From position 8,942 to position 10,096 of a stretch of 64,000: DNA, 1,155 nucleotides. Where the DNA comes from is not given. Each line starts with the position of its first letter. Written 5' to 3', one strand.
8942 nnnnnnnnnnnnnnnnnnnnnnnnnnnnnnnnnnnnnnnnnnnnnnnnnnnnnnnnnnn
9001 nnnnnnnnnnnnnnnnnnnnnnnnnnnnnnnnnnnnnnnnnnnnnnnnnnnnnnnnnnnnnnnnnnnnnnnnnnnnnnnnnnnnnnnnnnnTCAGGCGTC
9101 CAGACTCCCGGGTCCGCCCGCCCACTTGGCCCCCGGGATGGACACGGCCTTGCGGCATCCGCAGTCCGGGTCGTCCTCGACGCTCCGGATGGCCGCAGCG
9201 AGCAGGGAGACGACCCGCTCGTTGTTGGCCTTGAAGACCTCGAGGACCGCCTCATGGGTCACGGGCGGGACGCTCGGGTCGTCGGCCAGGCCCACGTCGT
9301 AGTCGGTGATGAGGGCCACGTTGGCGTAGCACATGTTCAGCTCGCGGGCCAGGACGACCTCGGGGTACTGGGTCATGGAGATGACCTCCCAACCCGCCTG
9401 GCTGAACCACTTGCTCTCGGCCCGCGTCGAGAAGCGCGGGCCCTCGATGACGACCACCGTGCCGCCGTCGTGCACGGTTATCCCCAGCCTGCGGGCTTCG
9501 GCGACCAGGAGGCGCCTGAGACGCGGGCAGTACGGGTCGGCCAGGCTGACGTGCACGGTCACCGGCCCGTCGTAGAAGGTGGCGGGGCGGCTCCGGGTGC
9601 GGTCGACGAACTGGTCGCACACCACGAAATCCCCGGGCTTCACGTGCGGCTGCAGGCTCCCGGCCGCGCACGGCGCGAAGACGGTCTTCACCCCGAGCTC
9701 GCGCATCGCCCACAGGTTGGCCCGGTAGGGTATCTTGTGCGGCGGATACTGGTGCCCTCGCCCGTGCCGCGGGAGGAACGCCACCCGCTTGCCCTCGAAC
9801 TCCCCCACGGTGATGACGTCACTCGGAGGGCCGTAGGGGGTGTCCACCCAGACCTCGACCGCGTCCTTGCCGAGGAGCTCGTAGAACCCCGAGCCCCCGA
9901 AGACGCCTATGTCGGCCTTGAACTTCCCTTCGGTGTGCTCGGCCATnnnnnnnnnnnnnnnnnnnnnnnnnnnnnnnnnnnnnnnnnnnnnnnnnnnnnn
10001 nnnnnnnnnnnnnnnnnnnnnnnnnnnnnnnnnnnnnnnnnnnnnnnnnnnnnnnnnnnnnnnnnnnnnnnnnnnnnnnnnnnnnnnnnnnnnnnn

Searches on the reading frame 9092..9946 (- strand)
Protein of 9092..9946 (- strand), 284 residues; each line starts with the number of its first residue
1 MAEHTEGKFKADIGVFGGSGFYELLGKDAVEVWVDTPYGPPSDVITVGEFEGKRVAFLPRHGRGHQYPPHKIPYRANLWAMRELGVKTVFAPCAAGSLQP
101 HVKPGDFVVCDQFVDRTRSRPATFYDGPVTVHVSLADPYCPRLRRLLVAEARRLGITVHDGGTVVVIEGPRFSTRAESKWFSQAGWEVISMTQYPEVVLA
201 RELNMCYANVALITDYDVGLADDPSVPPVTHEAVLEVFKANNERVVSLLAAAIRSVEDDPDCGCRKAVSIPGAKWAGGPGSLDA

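Call 7: search_protein_families(library=pfam, proteins=[window:9092-9946:-])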
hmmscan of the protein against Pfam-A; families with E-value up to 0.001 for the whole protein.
window:9092-9946:- (284 aa): 1 family
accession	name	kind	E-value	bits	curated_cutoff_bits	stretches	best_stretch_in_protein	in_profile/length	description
PF01048.26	PNP_UDP_1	-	6.6e-46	157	25.1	1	13-254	2-233/233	Phosphorylase superfamily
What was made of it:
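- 9092..9959 (-): RBS GGAGG (9959-9955) and mtnP (ATG at 9946, 284 aa), S-methyl-5'-thioadenosine phosphorylase. Pfam PNP_UDP_1 (call 7).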

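Call 21: find_homologous_proteins(query=window:9092-9946:-, max_evalue=1e-60)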
Query window:9092-9946:- (284 aa): 7981 proteins with E <= 1e-60 among 8000 candidates; the best 120 are listed.
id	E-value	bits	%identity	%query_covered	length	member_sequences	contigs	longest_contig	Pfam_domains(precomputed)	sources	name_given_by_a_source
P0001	4.6e-186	635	96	100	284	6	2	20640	PF01048.27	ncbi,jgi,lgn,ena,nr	ncbi:MAG TPA: S-methyl-5'-thioadenosine phosphorylase [Clostridiales bacterium]|nr:S-methyl-5'-thioa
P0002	9.1e-159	545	86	95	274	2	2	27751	PF01048.27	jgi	-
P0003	2.3e-157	541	82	95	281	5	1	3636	PF01048.27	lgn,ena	-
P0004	5.0e-156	536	86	94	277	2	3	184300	PF01048.27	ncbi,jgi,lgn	ncbi:MAG: S-methyl-5'-thioadenosine phosphorylase [Bacillota bacterium]|jgi:5'-methylthioadenosine p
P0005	1.6e-155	535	84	93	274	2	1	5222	PF01048.27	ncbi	-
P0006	8.6e-155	532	83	95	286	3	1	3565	PF01048.27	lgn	-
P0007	4.2e-151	520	81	94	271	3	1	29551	PF01048.27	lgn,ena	-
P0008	1.5e-150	518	82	94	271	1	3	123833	PF01048.27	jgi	jgi:5'-methylthioadenosine phosphorylase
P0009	2.3e-149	514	81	94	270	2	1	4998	PF01048.27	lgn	-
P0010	4.0e-146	504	80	93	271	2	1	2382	PF01048.27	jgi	-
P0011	2.2e-145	501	78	94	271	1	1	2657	PF01048.27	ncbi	-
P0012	3.1e-145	501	79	93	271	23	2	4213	PF01048.27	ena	-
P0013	9.9e-144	496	77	95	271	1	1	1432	PF01048.27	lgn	-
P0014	4.0e-143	494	78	94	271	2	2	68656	PF01048.27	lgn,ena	-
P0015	3.8e-142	491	78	93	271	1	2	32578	PF01048.27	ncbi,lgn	-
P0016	1.3e-141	489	78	93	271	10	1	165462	PF01048.27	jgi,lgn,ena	-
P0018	6.9e-119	414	69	90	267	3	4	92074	PF01048.27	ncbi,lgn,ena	-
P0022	9.7e-117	407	65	92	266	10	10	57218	PF01048.27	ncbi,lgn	ncbi:MAG: S-methyl-5'-thioadenosine phosphorylase [Limnochordales bacterium]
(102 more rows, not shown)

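Call 22: find_encoding_contigs(protein=P0002, flank=4500, max_places=3)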
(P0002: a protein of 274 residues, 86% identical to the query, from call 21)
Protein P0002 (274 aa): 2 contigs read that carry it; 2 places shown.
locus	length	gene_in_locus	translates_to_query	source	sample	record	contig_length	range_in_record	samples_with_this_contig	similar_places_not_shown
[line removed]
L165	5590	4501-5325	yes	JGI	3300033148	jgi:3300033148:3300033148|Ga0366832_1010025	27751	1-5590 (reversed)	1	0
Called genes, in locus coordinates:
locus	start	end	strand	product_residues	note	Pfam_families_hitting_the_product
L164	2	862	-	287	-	?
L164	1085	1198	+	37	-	-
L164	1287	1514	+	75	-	-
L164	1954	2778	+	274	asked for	PF01048:PNP_UDP_1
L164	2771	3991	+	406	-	PF01008:IF-2B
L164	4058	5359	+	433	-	PF02403:Seryl_tRNA_N, PF00587:tRNA-synt_2b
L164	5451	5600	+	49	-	PF02403:Seryl_tRNA_N (weak)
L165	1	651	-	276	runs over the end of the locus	PF04055:Radical_SAM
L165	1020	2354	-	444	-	-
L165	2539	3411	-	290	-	PF02548:Pantoate_transf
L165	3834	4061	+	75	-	-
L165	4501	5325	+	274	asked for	PF01048:PNP_UDP_1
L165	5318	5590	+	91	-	?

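Call 23: find_encoding_contigs(protein=P0004, flank=4500, max_places=3)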
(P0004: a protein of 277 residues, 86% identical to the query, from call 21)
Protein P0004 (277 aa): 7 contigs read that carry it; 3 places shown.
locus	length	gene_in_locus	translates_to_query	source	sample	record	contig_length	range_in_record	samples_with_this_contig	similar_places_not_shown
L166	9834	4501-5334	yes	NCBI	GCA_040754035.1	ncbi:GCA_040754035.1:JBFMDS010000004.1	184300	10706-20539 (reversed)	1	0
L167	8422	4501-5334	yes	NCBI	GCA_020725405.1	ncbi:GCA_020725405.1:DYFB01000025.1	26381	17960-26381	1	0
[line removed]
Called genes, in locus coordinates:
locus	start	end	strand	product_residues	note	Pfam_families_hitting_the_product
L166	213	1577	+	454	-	-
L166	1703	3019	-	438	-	-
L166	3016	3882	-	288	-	PF02548:Pantoate_transf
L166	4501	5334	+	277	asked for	PF01048:PNP_UDP_1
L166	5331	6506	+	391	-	PF01008:IF-2B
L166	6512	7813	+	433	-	PF02403:Seryl_tRNA_N, PF00587:tRNA-synt_2b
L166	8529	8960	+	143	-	PF00383:dCMP_cyt_deam_1, PF14437:MafB19-deam, PF14439:Bd3614-deam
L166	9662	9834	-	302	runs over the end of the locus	PF12974:Phosphonate-bd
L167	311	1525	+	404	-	-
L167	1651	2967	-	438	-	-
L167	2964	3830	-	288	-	PF02548:Pantoate_transf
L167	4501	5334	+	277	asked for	PF01048:PNP_UDP_1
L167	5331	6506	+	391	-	PF01008:IF-2B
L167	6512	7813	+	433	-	PF02403:Seryl_tRNA_N, PF00587:tRNA-synt_2b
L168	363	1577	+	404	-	-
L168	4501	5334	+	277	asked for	PF01048:PNP_UDP_1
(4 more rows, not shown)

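Call 24: find_encoding_contigs(protein=P0007, flank=4500, max_places=3)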
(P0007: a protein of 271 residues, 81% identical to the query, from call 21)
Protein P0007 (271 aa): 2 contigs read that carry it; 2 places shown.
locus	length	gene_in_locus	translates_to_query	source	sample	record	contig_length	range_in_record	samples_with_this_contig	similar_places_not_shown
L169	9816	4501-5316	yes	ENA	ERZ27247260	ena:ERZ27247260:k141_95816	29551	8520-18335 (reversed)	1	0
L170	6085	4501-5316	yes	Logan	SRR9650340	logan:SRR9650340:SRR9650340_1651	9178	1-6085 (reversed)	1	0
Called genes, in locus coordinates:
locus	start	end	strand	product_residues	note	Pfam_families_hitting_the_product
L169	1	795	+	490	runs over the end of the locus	PF01139:RtcB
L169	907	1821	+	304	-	PF01680:SOR_SNZ, PF05690:ThiG (weak), PF17935:TetR_C_27 (weak)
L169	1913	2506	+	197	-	PF01174:SNO, PF07685:GATase_3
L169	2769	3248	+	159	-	PF01430:HSP33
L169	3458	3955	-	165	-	-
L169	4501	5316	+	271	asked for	PF01048:PNP_UDP_1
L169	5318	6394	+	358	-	PF01008:IF-2B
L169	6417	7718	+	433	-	PF02403:Seryl_tRNA_N, PF00587:tRNA-synt_2b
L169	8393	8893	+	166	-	PF00383:dCMP_cyt_deam_1, PF14437:MafB19-deam, PF14439:Bd3614-deam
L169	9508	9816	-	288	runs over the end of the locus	PF12974:Phosphonate-bd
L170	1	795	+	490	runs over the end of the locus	PF01139:RtcB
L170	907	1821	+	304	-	PF01680:SOR_SNZ, PF05690:ThiG (weak), PF17935:TetR_C_27 (weak)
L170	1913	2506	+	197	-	PF01174:SNO, PF07685:GATase_3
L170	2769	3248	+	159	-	PF01430:HSP33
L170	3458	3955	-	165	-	-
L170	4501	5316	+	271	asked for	PF01048:PNP_UDP_1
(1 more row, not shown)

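Call 25: find_encoding_contigs(protein=P0008, flank=4500, max_places=3)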
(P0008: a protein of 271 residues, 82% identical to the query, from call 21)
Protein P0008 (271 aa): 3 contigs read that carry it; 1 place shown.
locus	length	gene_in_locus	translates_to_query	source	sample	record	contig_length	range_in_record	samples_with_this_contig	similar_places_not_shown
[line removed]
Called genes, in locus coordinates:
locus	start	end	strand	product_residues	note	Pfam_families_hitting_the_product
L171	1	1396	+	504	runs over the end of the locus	PF01139:RtcB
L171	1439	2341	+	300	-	PF01680:SOR_SNZ, PF05690:ThiG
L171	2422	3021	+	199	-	PF01174:SNO, PF07685:GATase_3 (weak)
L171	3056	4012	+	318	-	PF01430:HSP33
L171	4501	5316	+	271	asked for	PF01048:PNP_UDP_1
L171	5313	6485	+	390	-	PF01008:IF-2B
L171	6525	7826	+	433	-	PF02403:Seryl_tRNA_N, PF00587:tRNA-synt_2b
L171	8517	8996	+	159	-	PF00383:dCMP_cyt_deam_1, PF14437:MafB19-deam, PF14439:Bd3614-deam (weak)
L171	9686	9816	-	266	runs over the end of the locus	PF12974:Phosphonate-bd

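Call 26: find_encoding_contigs(protein=P0014, flank=4500, max_places=2)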
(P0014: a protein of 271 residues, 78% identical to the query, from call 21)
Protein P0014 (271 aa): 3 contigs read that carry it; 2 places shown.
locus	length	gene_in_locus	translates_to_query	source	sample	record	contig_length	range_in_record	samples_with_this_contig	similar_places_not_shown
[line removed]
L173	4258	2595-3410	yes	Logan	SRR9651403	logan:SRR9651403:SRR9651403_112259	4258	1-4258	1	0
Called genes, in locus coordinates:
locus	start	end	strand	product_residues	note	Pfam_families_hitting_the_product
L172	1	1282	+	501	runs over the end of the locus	PF01139:RtcB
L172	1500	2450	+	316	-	PF01680:SOR_SNZ, PF05690:ThiG (weak)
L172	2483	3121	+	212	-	PF01174:SNO, PF07685:GATase_3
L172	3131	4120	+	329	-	PF01430:HSP33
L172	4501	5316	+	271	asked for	PF01048:PNP_UDP_1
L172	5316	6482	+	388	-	-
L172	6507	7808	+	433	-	PF02403:Seryl_tRNA_N, PF00587:tRNA-synt_2b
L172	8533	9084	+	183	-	PF00383:dCMP_cyt_deam_1, PF14437:MafB19-deam, PF14439:Bd3614-deam (weak)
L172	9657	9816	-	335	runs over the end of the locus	PF12974:Phosphonate-bd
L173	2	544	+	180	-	?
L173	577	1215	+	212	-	PF01174:SNO, PF07685:GATase_3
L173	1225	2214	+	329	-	PF01430:HSP33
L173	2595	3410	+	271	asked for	PF01048:PNP_UDP_1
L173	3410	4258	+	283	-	?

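Call 27: find_encoding_contigs(protein=P0015, flank=4500, max_places=2)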
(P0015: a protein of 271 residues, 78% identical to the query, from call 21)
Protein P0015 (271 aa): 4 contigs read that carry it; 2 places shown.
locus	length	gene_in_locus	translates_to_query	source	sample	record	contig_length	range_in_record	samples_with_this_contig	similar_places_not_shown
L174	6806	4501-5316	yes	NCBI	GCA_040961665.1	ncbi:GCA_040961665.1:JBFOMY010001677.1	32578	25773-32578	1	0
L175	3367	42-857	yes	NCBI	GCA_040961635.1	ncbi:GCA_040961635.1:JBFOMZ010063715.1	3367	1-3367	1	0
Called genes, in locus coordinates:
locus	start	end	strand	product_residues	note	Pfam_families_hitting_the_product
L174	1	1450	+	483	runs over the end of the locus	PF01139:RtcB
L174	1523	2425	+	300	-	PF01680:SOR_SNZ, PF05690:ThiG (weak)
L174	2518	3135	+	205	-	PF01174:SNO, PF07685:GATase_3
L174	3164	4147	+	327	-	PF01430:HSP33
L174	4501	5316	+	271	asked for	PF01048:PNP_UDP_1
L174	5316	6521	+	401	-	PF01008:IF-2B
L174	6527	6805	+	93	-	?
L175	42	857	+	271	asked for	PF01048:PNP_UDP_1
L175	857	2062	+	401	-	PF01008:IF-2B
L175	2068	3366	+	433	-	?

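Call 28: find_encoding_contigs(protein=P0016, flank=4500, max_places=2)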
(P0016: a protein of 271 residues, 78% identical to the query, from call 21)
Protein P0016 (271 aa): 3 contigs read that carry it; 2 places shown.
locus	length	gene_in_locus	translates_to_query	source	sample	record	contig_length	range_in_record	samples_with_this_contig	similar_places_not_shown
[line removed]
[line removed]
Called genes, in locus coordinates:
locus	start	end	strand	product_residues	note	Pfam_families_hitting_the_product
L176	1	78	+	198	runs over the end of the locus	PF01174:SNO, PF07685:GATase_3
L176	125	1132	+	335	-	PF01430:HSP33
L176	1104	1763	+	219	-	PF01209:Ubie_methyltran, PF13489:Methyltransf_23, PF13649:Methyltransf_25, PF13847:Methyltransf_31, PF08241:Methyltransf_11, PF08242:Methyltransf_12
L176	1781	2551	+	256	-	PF02596:DUF169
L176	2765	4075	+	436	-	PF00083:Sugar_tr (weak), PF13347:MFS_2 (weak), PF07690:MFS_1, PF12832:MFS_1_like, PF07690:MFS_1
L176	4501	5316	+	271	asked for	PF01048:PNP_UDP_1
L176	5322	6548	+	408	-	-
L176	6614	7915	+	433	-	PF02403:Seryl_tRNA_N, PF00587:tRNA-synt_2b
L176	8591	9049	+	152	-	PF00383:dCMP_cyt_deam_1, PF14437:MafB19-deam, PF14439:Bd3614-deam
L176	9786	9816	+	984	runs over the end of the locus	-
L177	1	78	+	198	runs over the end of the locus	PF01174:SNO, PF07685:GATase_3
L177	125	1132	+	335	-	PF01430:HSP33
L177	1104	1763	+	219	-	PF01209:Ubie_methyltran, PF13489:Methyltransf_23, PF13649:Methyltransf_25, PF13847:Methyltransf_31, PF08241:Methyltransf_11, PF08242:Methyltransf_12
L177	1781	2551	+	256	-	PF02596:DUF169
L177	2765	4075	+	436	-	PF00083:Sugar_tr (weak), PF13347:MFS_2 (weak), PF07690:MFS_1, PF12832:MFS_1_like, PF07690:MFS_1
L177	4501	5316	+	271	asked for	PF01048:PNP_UDP_1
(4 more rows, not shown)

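Call 29: find_encoding_contigs(protein=P0018, flank=4500, max_places=3)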
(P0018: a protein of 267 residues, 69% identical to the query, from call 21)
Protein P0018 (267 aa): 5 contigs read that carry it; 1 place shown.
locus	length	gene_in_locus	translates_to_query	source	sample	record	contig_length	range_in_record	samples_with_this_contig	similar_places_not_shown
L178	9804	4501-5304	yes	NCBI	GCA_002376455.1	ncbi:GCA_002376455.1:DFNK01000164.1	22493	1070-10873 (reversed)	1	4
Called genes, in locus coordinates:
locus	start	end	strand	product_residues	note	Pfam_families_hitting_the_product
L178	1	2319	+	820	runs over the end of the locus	PF00521:DNA_topoisoIV, PF03989:DNA_gyraseA_C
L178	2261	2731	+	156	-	PF01951:Archease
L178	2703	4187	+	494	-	PF01139:RtcB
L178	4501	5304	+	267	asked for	PF01048:PNP_UDP_1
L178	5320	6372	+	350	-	PF01008:IF-2B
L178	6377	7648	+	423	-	PF02403:Seryl_tRNA_N, PF00587:tRNA-synt_2b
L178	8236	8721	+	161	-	PF00383:dCMP_cyt_deam_1, PF14437:MafB19-deam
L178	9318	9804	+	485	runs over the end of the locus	PF05496:RuvB_N (weak), PF13177:DNA_pol3_delta2, PF13191:AAA_16 (weak), PF13245:AAA_19 (weak), PF13604:AAA_30 (weak), PF00004:AAA, PF07728:AAA_5, PF22608:DNAX_ATPase_lid, +1 more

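Call 30: find_encoding_contigs(protein=P0022, flank=4500, max_places=3)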
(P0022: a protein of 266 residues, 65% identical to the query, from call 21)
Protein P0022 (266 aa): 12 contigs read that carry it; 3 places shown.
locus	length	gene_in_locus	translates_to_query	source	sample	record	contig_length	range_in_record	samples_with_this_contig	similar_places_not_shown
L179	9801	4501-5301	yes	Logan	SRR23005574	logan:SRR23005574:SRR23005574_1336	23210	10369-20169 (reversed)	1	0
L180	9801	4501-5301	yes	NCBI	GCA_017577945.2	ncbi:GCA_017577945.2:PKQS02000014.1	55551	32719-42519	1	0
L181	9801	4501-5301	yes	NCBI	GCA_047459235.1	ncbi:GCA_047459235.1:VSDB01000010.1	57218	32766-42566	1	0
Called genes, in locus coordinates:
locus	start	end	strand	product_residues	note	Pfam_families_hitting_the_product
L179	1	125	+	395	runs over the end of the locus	PF00438:S-AdoMet_synt_N, PF02772:S-AdoMet_synt_M, PF02773:S-AdoMet_synt_C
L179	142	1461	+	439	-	PF05221:AdoHcyase, PF02826:2-Hacid_dh_C, PF00670:AdoHcyase_NAD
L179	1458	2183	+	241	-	PF00535:Glycos_transf_2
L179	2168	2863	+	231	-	PF02585:PIG-L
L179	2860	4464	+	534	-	-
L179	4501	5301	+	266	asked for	PF01048:PNP_UDP_1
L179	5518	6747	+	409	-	PF05384:DegS, PF07730:HisKA_3, PF13581:HATPase_c_2 (weak), PF02518:HATPase_c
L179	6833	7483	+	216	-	PF00072:Response_reg, PF00196:GerE, PF04545:Sigma70_r4 (weak), PF08281:Sigma70_r4_2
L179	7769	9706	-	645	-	PF02687:FtsX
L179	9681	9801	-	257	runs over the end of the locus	PF00005:ABC_tran, PF13304:AAA_21 (faint)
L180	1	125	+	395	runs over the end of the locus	PF00438:S-AdoMet_synt_N, PF02772:S-AdoMet_synt_M, PF02773:S-AdoMet_synt_C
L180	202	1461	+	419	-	PF05221:AdoHcyase, PF02826:2-Hacid_dh_C, PF00670:AdoHcyase_NAD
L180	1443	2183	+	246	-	PF00535:Glycos_transf_2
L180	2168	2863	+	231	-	PF02585:PIG-L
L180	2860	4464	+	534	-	-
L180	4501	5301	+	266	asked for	PF01048:PNP_UDP_1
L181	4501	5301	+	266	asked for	PF01048:PNP_UDP_1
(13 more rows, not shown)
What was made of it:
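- Tried and rejected: Most useful relatives came from MtnP homologues followed by contig look-ups (calls 21-30).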

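Call 52: search_protein_families(library=ncbifam, proteins=[window:9092-9946:-], max_evalue=1e-10)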
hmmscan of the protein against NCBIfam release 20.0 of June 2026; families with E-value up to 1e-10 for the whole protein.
window:9092-9946:- (284 aa): 11 families
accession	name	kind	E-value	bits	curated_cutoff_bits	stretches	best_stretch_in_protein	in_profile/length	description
NF005876.0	PRK07823.1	equivalog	2e-110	368.1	306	1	10-267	5-256/267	S-methyl-5'-thioadenosine phosphorylase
NF006334.0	PRK08564.1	equivalog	7.9e-100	333.4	382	1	8-268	5-262/267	S-methyl-5'-thioadenosine phosphorylase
TIGR01694.1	MTAP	equivalog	5.4e-94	314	274.85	1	13-254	2-239/240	S-methyl-5'-thioadenosine phosphorylase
NF006492.0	PRK08931.1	equivalog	1.2e-80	271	437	1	10-267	3-261/291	S-methyl-5'-thioadenosine phosphorylase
NF005657.0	PRK07432.1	equivalog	1.8e-72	243.9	453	1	10-260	3-254/291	S-methyl-5'-thioadenosine phosphorylase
NF006599.0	PRK09136.1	equivalog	3.3e-59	200.1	223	1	13-253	4-244/247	S-methyl-5'-thioinosine phosphorylase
NF006054.0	PRK08202.1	equivalog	3.2e-30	105.5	218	1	45-255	67-273/274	purine-nucleoside phosphorylase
TIGR01697.1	PNPH-PUNA-XAPA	subfamily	7.6e-27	94.2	197.1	1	45-253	43-246/247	inosine/guanosine/xanthosine phosphorylase family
TIGR01700.1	PNPH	equivalog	1.6e-21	76.9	293.35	1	45-253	43-248/249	purine nucleoside phosphorylase I, inosine and guanosine-specific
TIGR01698.1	PUNP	equivalog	2e-20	73.3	302.6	1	48-253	46-244/245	purine-nucleoside phosphorylase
TIGR01699.1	XAPA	equivalog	4.6e-16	59.1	370.9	1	47-252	45-246/248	xanthosine phosphorylase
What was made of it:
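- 9092..9959 (-): NCBIfam NF005876 scores 368 against a cut-off of 306, and TIGR01694 scores 314 against 275 (call 52).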
